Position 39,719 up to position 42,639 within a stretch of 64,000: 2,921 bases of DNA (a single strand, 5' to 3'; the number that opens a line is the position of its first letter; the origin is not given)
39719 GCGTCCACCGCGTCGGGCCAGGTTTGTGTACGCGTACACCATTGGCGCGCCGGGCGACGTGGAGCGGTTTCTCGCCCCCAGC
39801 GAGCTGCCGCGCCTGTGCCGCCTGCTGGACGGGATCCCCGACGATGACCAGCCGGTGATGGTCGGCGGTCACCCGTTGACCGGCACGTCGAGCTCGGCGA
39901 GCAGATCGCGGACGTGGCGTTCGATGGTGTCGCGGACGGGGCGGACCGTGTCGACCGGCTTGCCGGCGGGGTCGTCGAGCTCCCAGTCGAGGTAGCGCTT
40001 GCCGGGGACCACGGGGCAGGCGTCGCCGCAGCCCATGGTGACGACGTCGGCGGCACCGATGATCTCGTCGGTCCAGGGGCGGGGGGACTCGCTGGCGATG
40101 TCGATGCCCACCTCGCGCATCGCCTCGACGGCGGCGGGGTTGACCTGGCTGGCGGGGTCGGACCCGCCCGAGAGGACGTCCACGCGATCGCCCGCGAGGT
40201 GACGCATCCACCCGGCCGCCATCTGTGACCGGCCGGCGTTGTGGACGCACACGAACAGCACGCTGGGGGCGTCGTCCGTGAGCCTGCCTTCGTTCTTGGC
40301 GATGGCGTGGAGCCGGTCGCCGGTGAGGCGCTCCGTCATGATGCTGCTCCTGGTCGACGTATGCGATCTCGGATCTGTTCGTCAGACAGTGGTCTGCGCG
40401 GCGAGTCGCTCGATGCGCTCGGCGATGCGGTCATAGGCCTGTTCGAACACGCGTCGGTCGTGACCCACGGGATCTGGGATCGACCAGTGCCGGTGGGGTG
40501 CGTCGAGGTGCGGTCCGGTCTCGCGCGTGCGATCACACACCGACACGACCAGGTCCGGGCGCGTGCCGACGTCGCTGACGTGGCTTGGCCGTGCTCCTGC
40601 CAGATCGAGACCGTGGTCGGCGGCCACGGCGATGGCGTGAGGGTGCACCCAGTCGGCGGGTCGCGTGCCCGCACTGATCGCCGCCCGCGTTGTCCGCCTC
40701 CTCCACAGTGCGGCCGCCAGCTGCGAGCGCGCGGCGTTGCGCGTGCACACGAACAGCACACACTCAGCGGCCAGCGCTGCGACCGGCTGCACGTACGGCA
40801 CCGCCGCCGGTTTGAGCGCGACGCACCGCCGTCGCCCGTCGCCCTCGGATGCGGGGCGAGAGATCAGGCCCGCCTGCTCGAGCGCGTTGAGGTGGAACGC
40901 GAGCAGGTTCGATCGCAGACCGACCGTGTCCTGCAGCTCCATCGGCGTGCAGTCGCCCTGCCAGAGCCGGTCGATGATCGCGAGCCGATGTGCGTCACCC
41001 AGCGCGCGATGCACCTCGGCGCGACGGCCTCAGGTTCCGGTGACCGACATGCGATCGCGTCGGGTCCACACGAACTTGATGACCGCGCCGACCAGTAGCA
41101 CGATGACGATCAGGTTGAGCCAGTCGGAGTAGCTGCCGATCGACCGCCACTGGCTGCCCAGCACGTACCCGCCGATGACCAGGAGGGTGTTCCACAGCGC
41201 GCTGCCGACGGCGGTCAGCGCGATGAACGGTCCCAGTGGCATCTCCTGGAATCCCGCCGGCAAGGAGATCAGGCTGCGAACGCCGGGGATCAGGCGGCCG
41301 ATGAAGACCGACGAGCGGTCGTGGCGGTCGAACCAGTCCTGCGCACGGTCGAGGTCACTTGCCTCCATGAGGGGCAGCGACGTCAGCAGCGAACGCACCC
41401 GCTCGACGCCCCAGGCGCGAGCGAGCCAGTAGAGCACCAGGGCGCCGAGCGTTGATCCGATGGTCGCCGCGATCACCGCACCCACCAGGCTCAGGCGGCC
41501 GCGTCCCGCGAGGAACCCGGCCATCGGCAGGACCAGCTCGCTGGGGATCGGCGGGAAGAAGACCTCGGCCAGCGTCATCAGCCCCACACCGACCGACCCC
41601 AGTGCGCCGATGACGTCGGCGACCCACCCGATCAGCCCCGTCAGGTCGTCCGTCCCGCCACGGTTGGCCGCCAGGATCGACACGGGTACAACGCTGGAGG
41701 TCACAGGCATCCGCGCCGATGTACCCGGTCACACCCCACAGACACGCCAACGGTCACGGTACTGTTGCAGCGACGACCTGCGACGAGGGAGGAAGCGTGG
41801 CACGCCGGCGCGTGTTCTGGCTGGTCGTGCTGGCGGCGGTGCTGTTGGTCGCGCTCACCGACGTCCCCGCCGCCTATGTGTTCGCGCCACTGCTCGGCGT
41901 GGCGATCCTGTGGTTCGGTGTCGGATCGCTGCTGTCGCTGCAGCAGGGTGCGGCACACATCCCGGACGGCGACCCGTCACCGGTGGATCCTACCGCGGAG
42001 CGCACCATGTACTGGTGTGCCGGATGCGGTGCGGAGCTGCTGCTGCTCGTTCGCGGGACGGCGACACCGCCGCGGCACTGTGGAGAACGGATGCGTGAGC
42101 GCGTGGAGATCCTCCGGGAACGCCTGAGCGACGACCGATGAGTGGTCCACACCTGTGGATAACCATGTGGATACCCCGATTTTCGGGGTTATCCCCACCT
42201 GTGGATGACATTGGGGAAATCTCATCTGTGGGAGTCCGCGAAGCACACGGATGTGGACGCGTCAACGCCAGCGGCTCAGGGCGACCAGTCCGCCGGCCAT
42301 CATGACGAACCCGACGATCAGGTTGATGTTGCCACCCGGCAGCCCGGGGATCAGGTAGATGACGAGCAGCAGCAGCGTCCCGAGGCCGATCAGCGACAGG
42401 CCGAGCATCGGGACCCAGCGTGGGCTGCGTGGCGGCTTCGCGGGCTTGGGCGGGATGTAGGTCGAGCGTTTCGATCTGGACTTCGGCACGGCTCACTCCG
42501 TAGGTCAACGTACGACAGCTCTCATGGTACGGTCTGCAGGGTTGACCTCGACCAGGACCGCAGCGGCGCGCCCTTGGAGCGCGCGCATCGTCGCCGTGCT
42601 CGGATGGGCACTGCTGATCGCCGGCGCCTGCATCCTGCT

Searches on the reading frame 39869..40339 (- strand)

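Call 51: search_protein_families(library=pfam, proteins=[window:39869-40339:-], max_evalue=0.01)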
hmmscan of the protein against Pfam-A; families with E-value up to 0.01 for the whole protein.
window:39869-40339:- (156 aa): 1 family
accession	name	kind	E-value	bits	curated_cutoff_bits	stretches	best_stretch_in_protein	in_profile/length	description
PF01451.26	LMWPc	-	7.6e-18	65.5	23.2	1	27-147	1-144/144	Low molecular weight phosphotyrosine protein phosphatase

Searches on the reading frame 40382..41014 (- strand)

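Call 51: search_protein_families(library=pfam, proteins=[window:40382-41014:-], max_evalue=0.01)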
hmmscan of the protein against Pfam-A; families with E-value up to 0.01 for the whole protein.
window:40382-41014:- (210 aa): 6 families
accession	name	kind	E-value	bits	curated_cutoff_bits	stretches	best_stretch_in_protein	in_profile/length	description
PF01451.26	LMWPc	-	2.6e-18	67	23.2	1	86-204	1-143/144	Low molecular weight phosphotyrosine protein phosphatase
PF12840.13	HTH_20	-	7.8e-06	26.2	27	1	5-51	1-48/51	Helix-turn-helix domain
PF01047.28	MarR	-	4.4e-05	23.7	24.6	1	19-61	15-57/59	MarR family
PF12802.13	MarR_2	-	0.001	19.6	27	1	20-62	18-61/61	MarR family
PF01022.26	HTH_5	-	0.0042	17.4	22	1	9-52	3-46/47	Bacterial regulatory protein, arsR family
PF24038.1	DUF7347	-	0.008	16.8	27.6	0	3-47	6-54/77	Domain of unknown function (DUF7347)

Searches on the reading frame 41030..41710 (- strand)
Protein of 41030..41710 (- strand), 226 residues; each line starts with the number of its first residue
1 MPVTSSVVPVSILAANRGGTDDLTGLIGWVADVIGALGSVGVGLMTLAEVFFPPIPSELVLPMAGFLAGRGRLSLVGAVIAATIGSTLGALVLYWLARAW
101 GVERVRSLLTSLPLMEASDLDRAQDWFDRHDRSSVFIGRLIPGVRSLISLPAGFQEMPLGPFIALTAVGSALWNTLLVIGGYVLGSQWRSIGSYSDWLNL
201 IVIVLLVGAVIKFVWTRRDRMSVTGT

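Call 51: search_protein_families(library=pfam, proteins=[window:41030-41710:-], max_evalue=0.01)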
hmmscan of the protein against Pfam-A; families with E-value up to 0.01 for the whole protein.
window:41030-41710:- (226 aa): 1 family
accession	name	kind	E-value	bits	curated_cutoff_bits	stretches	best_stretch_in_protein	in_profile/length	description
PF09335.16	VTT_dom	-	4.5e-20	72.8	33.9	1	55-182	1-122/123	VTT domain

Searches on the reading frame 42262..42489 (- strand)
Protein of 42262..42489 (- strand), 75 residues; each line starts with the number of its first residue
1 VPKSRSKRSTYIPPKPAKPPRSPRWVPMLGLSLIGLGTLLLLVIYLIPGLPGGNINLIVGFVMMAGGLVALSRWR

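Call 9: find_homologous_proteins(query=window:42262-42489:-)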
Query window:42262-42489:- (75 aa): 108 proteins with E <= 0.001 among 112 candidates.
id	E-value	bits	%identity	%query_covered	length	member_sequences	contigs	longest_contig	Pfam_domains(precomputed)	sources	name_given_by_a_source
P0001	2.8e-38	147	96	100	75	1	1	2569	PF06781.18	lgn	-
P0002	1.1e-37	145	96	100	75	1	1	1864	PF06781.18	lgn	-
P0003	2.2e-37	144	95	100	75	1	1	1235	PF06781.18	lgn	-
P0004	2.3e-36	141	91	100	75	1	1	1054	PF06781.18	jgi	jgi:hypothetical protein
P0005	3.0e-36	140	88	100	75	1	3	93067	PF06781.18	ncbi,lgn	ncbi:hypothetical protein BH23ACT10_BH23ACT10_04970 [soil metagenome]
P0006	3.1e-36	140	89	100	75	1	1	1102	PF06781.18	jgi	jgi:hypothetical protein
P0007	1.4e-35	138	89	100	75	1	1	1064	PF06781.18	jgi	jgi:hypothetical protein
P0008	1.8e-35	138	88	100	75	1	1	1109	PF06781.18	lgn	-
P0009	2.9e-35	137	85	100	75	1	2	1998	PF06781.18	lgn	-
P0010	9.4e-35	136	84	100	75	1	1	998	PF06781.18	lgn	-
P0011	1.1e-34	135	87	100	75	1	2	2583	PF06781.18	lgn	-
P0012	2.7e-34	134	87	100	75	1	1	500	PF06781.18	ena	-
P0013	3.5e-34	134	81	100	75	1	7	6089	PF06781.18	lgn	-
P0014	7.8e-34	133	83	100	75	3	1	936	PF06781.18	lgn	-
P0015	1.0e-33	132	85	100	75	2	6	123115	PF06781.18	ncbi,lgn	-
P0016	4.1e-33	130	81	100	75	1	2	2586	PF06781.18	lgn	-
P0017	5.6e-33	130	83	100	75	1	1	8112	PF06781.18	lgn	-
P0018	1.4e-32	129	81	100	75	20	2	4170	PF06781.18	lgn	-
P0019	1.6e-32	129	83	100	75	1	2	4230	PF06781.18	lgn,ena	-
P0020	2.2e-32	128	79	100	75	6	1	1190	PF06781.18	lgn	-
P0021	2.9e-32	128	80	100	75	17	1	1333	PF06781.18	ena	-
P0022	3.0e-32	128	83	100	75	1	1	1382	PF06781.18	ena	-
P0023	3.6e-32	127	81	100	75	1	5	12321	PF06781.18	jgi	jgi:hypothetical protein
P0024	3.7e-32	127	81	100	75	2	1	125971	PF06781.18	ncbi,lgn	ncbi:MAG TPA: cell division protein CrgA [Euzebyales bacterium]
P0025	5.0e-32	127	79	100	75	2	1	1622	PF06781.18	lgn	-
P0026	5.5e-32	127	80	100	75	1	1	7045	PF06781.18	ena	-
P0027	5.6e-32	127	76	100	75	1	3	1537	PF06781.18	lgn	-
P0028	6.1e-32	127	80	100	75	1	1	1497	PF06781.18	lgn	-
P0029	9.1e-32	126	76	100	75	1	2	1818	PF06781.18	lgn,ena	-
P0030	9.4e-32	126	83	100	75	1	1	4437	PF06781.18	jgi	jgi:hypothetical protein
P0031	1.6e-31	125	79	100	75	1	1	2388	PF06781.18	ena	-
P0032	2.0e-31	125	79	100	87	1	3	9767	PF06781.18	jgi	jgi:hypothetical protein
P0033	2.2e-31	125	77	100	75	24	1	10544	PF06781.18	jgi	-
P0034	2.6e-31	125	79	100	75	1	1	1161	PF06781.18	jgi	jgi:succinate-acetate transporter protein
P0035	3.1e-31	124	76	100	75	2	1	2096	PF06781.18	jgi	-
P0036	3.2e-31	124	79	100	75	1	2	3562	PF06781.18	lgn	-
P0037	4.3e-31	124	79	100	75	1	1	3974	PF06781.18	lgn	-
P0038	4.8e-31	124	75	100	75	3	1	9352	PF06781.18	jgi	jgi:hypothetical protein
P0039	5.1e-31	124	77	100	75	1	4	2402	PF06781.18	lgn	-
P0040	5.5e-31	124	79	100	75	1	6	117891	PF06781.18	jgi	jgi:hypothetical protein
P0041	6.1e-31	123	76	100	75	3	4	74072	PF06781.18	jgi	jgi:hypothetical protein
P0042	6.3e-31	123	76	100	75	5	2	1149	PF06781.18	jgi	-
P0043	6.5e-31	123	79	100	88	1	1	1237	PF06781.18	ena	-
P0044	7.0e-31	123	79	100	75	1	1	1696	PF06781.18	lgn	-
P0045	7.6e-31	123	76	100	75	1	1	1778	PF06781.18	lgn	-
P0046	8.1e-31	123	76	100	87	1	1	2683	PF06781.18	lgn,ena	-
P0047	1.1e-30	123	75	100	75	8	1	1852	PF06781.18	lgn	-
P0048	1.3e-30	122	77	100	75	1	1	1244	PF06781.18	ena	-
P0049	1.4e-30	122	76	100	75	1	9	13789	PF06781.18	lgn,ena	-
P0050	2.1e-30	122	79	100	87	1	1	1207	PF06781.18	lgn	-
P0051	2.6e-30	121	76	100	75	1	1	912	PF06781.18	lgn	-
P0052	2.7e-30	121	76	100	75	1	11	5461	PF06781.18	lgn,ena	-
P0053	2.9e-30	121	76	100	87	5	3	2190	PF06781.18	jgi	jgi:hypothetical protein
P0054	3.7e-30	121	75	100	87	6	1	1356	PF06781.18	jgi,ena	jgi:hypothetical protein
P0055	7.1e-30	120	77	100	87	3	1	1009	PF06781.18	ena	-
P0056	8.4e-30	120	76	100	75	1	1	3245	PF06781.18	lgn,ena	-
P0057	1.8e-29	119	75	100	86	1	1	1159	PF06781.18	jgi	jgi:Cell division protein CrgA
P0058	2.1e-29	119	75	100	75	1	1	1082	PF06781.18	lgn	-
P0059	2.1e-29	119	76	100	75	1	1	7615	PF06781.18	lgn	-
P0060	2.3e-29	119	73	100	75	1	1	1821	PF06781.18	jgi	jgi:hypothetical protein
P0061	4.8e-29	117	76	100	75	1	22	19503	PF06781.18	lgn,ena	-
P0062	5.4e-29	117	75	100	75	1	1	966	PF06781.18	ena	-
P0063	6.8e-29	117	75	100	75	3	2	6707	PF06781.18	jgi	-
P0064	1.9e-28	116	73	100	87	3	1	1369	PF06781.18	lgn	-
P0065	3.2e-28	115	75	100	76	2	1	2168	PF06781.18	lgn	-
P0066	3.8e-28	115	75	100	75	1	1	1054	PF06781.18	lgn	-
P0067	8.6e-28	113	72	100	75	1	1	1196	PF06781.18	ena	-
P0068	3.4e-27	112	68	100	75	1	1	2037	PF06781.18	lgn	-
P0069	3.6e-27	112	71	100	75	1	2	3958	PF06781.18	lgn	-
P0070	6.8e-27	111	68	100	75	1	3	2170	PF06781.18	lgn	-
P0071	4.3e-26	108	72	100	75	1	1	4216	PF06781.18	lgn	-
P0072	5.9e-26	108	69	100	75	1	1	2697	PF06781.18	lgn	-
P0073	9.4e-26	107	71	100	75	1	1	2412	PF06781.18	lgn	-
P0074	1.2e-25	107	68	100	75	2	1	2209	PF06781.18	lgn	-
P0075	3.3e-25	105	72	100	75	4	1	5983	PF06781.18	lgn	-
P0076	3.4e-25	105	67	100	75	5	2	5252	PF06781.18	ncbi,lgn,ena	-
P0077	5.7e-25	105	71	100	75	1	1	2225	PF06781.18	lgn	-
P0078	5.9e-25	104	75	100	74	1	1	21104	PF06781.18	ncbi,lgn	-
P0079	7.5e-25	104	69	100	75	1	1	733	PF06781.18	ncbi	-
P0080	1.7e-24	103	69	100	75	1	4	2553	PF06781.18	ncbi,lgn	-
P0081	2.6e-24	102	66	100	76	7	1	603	PF06781.18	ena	-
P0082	4.7e-24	102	69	100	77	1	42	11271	PF06781.18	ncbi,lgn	-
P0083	5.1e-24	101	69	100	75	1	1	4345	PF06781.18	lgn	-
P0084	2.0e-23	100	69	100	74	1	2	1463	PF06781.18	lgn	-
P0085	2.1e-23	100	64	100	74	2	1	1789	PF06781.18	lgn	-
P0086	4.0e-23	99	71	100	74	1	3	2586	PF06781.18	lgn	-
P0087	4.1e-23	99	69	100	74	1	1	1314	PF06781.18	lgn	-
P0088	4.3e-23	99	63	100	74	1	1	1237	PF06781.18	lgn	-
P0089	3.0e-22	96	67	100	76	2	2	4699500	PF06781.18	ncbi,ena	-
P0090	3.7e-22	96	62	100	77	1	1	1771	PF06781.18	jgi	jgi:hypothetical protein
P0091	3.8e-22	96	64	100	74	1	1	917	PF06781.18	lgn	-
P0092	7.1e-21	91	65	100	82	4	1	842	PF06781.18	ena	-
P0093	3.0e-20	89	64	100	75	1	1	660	PF06781.18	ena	-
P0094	4.3e-20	89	61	100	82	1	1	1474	PF06781.18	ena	-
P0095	1.5e-19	87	67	100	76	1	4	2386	PF06781.18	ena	-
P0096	2.4e-19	87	67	100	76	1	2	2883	PF06781.18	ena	-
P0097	1.1e-18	85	66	100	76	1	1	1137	PF06781.18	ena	-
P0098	9.3e-18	82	59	100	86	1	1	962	PF06781.18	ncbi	-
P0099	3.5e-17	80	57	100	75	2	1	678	PF06781.18,PF11239.14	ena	-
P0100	6.0e-16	76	59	100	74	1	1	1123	PF06781.18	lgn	-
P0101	2.5e-15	74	78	67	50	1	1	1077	PF06781.18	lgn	-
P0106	1.0e-13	69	72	67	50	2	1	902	PF06781.18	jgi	jgi:hypothetical protein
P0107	3.0e-13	67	55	100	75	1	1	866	PF06781.18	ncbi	-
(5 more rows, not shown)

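Call 11: find_encoding_contigs(protein=P0005, flank=3000, max_places=3)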
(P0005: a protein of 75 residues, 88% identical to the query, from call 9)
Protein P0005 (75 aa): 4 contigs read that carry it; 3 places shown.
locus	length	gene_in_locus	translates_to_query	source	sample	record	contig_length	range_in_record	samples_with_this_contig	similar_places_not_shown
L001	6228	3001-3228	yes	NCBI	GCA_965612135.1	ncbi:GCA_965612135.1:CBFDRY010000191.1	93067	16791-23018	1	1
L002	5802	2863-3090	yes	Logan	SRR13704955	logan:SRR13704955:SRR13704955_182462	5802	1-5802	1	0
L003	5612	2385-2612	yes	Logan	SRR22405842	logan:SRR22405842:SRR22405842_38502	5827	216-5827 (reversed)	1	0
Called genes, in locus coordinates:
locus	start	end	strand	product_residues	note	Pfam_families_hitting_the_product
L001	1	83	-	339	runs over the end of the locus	PF01266:DAO (weak), PF01494:FAD_binding_3 (weak), PF01946:Thi4 (weak), PF12831:FAD_oxidored (weak), PF13450:NAD_binding_8, PF01593:Amino_oxidase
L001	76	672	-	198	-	PF00117:GATase, PF07722:Peptidase_C26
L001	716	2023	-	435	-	PF00501:AMP-binding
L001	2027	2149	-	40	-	-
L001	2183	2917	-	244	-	PF04203:Sortase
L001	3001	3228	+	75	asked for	PF06781:CrgA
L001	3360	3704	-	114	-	-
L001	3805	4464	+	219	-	PF09335:VTT_dom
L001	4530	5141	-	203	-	PF13635:DUF4143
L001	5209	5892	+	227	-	-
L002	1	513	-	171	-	?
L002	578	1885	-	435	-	PF00501:AMP-binding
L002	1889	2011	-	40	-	-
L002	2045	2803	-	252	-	PF04203:Sortase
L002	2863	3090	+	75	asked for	PF06781:CrgA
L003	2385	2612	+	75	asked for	PF06781:CrgA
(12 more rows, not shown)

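Call 12: find_encoding_contigs(protein=P0024, flank=3000, max_places=3)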
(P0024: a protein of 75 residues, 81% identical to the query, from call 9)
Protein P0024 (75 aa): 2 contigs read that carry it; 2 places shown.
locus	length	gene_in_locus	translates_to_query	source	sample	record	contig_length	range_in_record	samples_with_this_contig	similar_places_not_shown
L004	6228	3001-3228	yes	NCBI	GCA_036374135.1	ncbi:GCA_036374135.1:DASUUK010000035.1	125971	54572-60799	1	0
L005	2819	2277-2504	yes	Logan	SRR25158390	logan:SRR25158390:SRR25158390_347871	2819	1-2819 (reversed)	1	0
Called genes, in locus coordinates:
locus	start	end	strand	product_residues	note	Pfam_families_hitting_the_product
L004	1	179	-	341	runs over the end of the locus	PF00890:FAD_binding_2 (weak), PF01266:DAO (weak), PF01494:FAD_binding_3 (faint), PF12831:FAD_oxidored (weak), PF13450:NAD_binding_8, PF01593:Amino_oxidase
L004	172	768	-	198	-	PF00117:GATase, PF07722:Peptidase_C26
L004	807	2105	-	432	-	PF00501:AMP-binding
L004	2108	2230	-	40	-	-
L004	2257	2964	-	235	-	PF04203:Sortase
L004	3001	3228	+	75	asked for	PF06781:CrgA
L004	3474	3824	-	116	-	-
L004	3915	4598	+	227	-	PF09335:VTT_dom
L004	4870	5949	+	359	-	PF01979:Amidohydro_1, PF07969:Amidohydro_3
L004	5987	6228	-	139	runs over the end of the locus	PF00027:cNMP_binding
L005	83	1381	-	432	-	PF00501:AMP-binding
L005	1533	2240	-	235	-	PF04203:Sortase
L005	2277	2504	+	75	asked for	PF06781:CrgA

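Call 13: find_encoding_contigs(protein=P0089, flank=3000, max_places=3)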
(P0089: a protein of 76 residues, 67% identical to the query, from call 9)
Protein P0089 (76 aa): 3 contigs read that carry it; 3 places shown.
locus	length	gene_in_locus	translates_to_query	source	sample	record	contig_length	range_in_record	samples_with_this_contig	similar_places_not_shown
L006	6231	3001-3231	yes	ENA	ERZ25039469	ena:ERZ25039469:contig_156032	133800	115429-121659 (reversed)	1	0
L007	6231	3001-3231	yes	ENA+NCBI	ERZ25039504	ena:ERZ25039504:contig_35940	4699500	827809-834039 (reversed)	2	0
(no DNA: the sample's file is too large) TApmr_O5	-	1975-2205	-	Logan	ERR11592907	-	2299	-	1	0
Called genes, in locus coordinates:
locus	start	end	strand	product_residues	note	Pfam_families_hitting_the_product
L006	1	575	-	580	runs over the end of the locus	PF00501:AMP-binding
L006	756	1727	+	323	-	PF00704:Glyco_hydro_18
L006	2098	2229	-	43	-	-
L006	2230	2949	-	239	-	PF04203:Sortase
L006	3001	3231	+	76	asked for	PF06781:CrgA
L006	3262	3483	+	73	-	-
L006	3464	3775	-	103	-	-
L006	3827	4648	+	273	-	PF01209:Ubie_methyltran, PF08003:Methyltransf_9 (weak), PF13489:Methyltransf_23, PF13847:Methyltransf_31 (weak), PF08241:Methyltransf_11, PF08242:Methyltransf_12, PF13649:Methyltransf_25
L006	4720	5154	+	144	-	PF13473:Cupredoxin_1, PF00127:Copper-bind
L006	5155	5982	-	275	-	PF13489:Methyltransf_23 (weak), PF13847:Methyltransf_31, PF08241:Methyltransf_11, PF08242:Methyltransf_12, PF13649:Methyltransf_25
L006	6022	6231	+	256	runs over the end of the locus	PF00005:ABC_tran, PF13304:AAA_21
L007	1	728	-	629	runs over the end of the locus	PF00501:AMP-binding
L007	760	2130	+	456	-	PF00704:Glyco_hydro_18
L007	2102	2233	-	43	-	-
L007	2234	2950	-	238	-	PF04203:Sortase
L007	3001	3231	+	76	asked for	PF06781:CrgA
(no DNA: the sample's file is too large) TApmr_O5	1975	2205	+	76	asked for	PF06781:CrgA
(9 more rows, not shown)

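Call 17: find_related_loci(query=A1, collection=genome_contigs, flank=3000)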
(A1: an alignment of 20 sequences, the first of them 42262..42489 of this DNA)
Query A1 (75 aa) in genome_contigs; peptide patterns used: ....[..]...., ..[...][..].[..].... (x = any residue, [..] = any of these).
334 stretches matched a pattern; 13 encode a relative of the query (tblastn E <= 1e-3); 13 distinct loci.
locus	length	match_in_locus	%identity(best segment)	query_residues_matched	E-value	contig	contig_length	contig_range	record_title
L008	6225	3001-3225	84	1-75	2e-31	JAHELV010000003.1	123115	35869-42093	MAG: Nitriliruptorales bacterium isolate Ww637 NODE_110_length_123115_cov_14.877775, whole genome shotgun sequence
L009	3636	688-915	67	1-75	4e-28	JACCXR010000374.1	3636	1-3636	MAG: Euzebyaceae bacterium isolate MGR_bin183 SD2897-2912_k127_211204, whole genome shotgun sequence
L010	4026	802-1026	68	1-75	7e-25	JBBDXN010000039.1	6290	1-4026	MAG: Candidatus Rokuibacteriota bacterium isolate LejiaD_70_14 Lejia_D_17013_length_6290_cov_6, whole genome shotgun seq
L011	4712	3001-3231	68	1-75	4e-23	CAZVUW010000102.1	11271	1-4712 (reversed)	MAG TPA_asm: uncultured Actinomycetota bacterium isolate SRP268622_co1_52 genome assembly, contig: NODE_13624_length_112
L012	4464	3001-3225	71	1-75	2e-21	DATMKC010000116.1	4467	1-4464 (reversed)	MAG TPA_asm: Egibacteraceae bacterium isolate SMAG_U13586 k141_300265, whole genome shotgun sequence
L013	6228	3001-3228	67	1-75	1e-19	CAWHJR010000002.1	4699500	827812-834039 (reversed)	MAG: Euzebyaceae bacterium isolate MFD02840.bin.3.827 genome assembly, contig: contig_35940, whole genome shotgun sequen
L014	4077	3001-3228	62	1-75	9e-18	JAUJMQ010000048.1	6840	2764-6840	MAG: Egibacteraceae bacterium isolate YX1bin3 opera_contig_3644, whole genome shotgun sequence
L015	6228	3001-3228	61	1-75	2e-17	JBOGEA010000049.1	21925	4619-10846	MAG: Egibacteraceae bacterium isolate SE1492_metabat2.bin.13 NODE_180_length_21925_cov_2.983209, whole genome shotgun se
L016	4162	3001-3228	68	1-75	4e-15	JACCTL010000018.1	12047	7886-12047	MAG: Euzebyaceae bacterium isolate MGR_bin73 SD2897-2912_k127_4644669, whole genome shotgun sequence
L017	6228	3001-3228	68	1-75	1e-14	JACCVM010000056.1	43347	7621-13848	MAG: Euzebyaceae bacterium isolate MGR_bin126 SD2897-2912_k127_5139075, whole genome shotgun sequence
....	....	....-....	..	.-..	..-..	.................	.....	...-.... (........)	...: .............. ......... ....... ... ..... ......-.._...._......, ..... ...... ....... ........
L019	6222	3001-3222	67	1-75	4e-11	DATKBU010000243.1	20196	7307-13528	MAG TPA_asm: Egibacteraceae bacterium isolate SMAG_U14428 k141_1745993, whole genome shotgun sequence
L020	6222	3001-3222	64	1-75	4e-20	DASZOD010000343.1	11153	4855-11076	MAG TPA_asm: Egibacteraceae bacterium isolate SMAG_U5935 k141_17599, whole genome shotgun sequence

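Call 44: find_related_loci(query=A1, collection=metagenome_contigs, flank=1500)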
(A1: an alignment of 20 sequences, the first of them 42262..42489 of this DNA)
Query A1 (75 aa) in metagenome_contigs; peptide patterns used: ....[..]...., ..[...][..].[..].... (x = any residue, [..] = any of these).
384 stretches matched a pattern; 38 encode a relative of the query (tblastn E <= 1e-3); 38 distinct loci.
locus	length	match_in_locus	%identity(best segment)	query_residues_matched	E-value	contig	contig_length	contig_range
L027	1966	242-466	76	1-75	4e-30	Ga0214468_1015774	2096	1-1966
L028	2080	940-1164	75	1-75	2e-29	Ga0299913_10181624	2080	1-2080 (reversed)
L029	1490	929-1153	76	1-75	6e-29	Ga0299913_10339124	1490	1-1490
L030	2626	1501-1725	76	1-75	8e-29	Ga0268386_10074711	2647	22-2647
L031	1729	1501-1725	75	1-75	8e-29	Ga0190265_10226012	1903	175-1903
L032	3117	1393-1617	77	1-75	1e-28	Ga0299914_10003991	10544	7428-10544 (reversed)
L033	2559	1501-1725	76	1-75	2e-28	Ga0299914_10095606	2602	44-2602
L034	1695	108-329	74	1-74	4e-28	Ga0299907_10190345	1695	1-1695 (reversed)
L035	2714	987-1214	67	1-75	6e-28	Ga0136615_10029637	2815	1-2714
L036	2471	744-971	67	1-75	6e-28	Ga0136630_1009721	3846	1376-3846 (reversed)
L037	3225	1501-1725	75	1-75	2e-27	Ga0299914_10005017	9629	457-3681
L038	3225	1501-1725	75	1-75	2e-27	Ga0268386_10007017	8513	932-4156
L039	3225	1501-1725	75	1-75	1e-25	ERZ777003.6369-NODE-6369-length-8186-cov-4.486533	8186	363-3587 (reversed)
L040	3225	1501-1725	75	1-75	1e-25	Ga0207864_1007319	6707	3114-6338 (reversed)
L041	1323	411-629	66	3-75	2e-22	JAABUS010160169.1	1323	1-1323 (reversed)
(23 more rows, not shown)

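Call 51: search_protein_families(library=pfam, proteins=[window:42262-42489:-], max_evalue=0.01)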
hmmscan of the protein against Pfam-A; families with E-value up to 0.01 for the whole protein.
window:42262-42489:- (75 aa): 1 family
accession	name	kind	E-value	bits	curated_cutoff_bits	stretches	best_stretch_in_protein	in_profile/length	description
PF06781.17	CrgA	-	5.5e-11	42.9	24.8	1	1-75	1-89/89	Cell division protein CrgA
